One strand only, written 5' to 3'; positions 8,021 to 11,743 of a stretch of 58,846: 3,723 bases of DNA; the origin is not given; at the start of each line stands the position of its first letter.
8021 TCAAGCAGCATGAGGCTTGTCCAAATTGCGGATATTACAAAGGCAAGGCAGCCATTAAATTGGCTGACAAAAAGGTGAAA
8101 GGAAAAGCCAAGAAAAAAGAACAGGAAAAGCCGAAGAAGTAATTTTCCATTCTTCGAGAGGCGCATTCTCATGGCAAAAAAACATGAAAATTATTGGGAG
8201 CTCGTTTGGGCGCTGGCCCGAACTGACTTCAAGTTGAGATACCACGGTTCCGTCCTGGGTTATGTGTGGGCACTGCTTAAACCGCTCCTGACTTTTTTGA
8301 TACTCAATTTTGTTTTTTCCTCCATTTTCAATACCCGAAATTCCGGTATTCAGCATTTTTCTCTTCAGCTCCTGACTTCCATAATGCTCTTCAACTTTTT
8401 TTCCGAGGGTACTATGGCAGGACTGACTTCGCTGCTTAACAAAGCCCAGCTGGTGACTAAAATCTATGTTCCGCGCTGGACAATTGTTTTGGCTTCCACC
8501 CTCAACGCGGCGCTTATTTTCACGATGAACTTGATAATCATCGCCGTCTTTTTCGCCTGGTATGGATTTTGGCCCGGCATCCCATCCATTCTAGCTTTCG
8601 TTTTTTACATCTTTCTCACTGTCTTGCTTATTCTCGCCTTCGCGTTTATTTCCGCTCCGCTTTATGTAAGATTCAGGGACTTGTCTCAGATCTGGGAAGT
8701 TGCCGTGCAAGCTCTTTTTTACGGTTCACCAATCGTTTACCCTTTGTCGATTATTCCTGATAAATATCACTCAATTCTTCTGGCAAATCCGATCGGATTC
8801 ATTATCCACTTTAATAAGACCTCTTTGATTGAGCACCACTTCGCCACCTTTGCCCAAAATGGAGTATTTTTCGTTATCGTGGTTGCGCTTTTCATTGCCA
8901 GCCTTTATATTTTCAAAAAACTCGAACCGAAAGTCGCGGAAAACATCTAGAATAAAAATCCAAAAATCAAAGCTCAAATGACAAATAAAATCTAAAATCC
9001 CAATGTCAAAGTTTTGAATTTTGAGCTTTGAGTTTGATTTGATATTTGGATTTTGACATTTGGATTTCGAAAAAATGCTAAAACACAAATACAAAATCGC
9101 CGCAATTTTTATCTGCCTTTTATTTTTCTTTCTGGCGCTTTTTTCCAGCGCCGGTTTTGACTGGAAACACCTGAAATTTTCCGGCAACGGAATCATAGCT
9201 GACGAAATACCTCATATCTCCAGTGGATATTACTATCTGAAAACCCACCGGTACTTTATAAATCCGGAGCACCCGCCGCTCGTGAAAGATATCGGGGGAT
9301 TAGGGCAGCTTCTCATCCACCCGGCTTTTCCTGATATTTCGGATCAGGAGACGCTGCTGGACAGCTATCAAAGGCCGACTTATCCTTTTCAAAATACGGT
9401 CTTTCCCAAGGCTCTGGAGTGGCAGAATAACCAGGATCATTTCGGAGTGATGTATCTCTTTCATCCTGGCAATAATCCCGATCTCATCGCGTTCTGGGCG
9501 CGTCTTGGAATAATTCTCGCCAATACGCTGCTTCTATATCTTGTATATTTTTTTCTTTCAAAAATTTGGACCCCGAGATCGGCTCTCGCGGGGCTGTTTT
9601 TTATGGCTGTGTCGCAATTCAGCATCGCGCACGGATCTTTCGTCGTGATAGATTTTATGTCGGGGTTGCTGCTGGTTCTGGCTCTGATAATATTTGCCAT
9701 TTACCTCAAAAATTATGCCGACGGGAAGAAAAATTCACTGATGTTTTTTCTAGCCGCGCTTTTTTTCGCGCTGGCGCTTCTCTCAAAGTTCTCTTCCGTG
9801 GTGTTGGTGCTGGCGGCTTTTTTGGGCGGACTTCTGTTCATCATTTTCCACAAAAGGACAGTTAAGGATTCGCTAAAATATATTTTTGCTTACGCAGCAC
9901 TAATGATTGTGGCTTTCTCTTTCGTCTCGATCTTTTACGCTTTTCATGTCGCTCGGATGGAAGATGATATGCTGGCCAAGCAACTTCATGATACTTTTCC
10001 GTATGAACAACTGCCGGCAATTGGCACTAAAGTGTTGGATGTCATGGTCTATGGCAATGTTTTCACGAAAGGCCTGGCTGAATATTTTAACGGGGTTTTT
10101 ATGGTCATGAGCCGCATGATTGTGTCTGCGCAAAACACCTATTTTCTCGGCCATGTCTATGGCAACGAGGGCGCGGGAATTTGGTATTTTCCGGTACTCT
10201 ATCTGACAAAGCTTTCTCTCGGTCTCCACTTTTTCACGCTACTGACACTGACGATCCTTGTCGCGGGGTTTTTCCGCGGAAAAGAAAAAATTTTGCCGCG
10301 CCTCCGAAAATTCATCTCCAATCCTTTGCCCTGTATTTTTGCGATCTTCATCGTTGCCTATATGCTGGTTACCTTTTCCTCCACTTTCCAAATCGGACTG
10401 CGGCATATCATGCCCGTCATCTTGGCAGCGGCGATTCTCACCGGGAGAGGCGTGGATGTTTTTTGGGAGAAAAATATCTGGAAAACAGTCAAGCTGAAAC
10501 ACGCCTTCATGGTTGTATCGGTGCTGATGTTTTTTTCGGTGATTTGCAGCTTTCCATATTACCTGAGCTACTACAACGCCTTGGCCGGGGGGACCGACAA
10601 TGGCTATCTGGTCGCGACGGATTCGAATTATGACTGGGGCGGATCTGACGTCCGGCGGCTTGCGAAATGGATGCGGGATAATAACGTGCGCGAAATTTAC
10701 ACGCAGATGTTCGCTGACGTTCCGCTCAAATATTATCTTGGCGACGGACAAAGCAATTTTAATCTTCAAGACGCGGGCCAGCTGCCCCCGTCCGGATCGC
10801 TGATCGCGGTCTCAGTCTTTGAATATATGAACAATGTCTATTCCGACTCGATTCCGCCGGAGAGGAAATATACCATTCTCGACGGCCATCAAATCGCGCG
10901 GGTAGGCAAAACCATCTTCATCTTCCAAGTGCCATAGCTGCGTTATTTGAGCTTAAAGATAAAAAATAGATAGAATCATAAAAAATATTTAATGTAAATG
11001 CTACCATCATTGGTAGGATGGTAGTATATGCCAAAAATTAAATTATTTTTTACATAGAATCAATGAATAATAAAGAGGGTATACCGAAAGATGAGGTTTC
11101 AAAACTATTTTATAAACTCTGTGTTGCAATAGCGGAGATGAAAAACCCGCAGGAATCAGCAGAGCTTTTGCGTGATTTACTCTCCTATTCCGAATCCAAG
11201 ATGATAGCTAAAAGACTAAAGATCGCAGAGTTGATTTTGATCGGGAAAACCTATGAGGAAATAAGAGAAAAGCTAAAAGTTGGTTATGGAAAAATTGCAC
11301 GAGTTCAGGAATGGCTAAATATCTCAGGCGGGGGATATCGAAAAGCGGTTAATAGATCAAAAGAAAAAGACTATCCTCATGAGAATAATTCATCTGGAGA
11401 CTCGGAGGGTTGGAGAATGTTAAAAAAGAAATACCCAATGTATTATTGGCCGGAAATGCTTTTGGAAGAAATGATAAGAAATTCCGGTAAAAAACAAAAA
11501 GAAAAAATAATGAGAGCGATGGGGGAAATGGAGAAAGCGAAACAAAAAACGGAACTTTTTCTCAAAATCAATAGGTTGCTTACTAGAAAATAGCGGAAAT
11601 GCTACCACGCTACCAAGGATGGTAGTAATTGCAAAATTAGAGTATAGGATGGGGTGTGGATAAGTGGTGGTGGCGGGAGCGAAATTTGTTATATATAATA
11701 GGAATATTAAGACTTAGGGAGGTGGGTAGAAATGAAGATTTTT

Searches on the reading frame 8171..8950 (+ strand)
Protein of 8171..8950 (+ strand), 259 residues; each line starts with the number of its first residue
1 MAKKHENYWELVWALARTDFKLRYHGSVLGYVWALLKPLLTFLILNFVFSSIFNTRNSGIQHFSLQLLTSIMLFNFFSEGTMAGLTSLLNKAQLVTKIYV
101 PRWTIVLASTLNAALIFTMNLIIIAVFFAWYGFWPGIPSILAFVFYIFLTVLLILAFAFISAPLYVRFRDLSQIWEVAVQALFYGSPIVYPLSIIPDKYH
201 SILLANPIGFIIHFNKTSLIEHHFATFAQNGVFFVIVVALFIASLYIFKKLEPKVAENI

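Call 25: search_protein_families(library=pfam, proteins=[window:8171-8950:+], max_evalue=0.0001)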
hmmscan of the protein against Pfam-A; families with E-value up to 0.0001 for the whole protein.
window:8171-8950:+ (259 aa): 1 family
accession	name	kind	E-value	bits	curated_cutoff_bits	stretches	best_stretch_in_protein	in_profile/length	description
PF01061.29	ABC2_membrane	-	4.2e-14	53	26.9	1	11-209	2-200/211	ABC-2 type transporter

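Call 65: search_protein_families(library=ncbifam, proteins=[window:8171-8950:+], max_evalue=0.001)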
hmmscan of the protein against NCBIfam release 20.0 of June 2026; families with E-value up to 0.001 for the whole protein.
window:8171-8950:+ (259 aa): 2 families
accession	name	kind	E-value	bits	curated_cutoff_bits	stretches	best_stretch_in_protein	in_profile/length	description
NF050109.1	galactan_ABC_perm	equivalog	7.3e-14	51.9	380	1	10-250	22-263/272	galactan export ABC transporter permease subunit Wzm/RfbD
NF050053.1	CapPschTportKpsM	equivalog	1.2e-09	38.6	300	1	11-249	4-250/257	capsule polysaccharide transporter KpsM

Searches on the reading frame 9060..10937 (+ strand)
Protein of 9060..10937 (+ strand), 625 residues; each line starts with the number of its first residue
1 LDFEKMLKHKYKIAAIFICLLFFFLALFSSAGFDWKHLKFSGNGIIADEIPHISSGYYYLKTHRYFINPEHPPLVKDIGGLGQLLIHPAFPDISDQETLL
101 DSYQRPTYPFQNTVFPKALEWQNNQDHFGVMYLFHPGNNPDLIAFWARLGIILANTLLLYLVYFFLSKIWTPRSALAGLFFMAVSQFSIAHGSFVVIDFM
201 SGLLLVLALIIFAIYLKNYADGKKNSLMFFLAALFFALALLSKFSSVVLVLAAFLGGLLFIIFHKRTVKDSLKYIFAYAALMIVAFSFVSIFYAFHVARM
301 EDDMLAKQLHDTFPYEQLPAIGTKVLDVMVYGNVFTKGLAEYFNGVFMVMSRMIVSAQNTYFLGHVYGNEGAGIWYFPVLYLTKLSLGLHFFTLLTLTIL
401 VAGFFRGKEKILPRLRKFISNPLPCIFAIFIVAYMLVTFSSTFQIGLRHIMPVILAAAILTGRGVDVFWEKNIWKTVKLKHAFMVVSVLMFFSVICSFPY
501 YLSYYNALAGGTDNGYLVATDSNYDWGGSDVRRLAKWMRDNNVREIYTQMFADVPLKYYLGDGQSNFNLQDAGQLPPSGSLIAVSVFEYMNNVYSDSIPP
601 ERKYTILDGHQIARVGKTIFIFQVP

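Call 6: search_protein_families(library=pfam, proteins=[window:9060-10937:+], max_evalue=0.001)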
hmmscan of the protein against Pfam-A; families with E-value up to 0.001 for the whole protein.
window:9060-10937:+ (625 aa): 2 families
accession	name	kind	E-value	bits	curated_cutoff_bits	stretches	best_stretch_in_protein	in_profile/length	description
PF13231.12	PMT_2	-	1.1e-07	32.6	26.1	1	147-285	24-155/160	Dolichyl-phosphate-mannose-protein mannosyltransferase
PF02366.24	PMT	-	7e-06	26.2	22.7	1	144-300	82-242/245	Dolichyl-phosphate-mannose-protein mannosyltransferase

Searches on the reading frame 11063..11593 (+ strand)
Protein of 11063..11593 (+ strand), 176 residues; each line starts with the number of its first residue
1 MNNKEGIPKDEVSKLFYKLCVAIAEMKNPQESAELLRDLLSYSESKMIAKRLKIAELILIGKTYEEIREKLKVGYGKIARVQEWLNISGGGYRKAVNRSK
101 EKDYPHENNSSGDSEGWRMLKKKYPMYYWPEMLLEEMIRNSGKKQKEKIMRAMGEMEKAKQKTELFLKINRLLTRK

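Call 6: search_protein_families(library=pfam, proteins=[window:11063-11593:+], max_evalue=0.001)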
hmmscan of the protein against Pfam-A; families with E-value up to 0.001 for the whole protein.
window:11063-11593:+ (176 aa): 1 family
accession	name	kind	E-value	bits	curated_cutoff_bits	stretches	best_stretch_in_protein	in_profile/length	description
PF01371.25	Trp_repressor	-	3.1e-15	56.4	27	1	18-98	5-86/88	Trp repressor protein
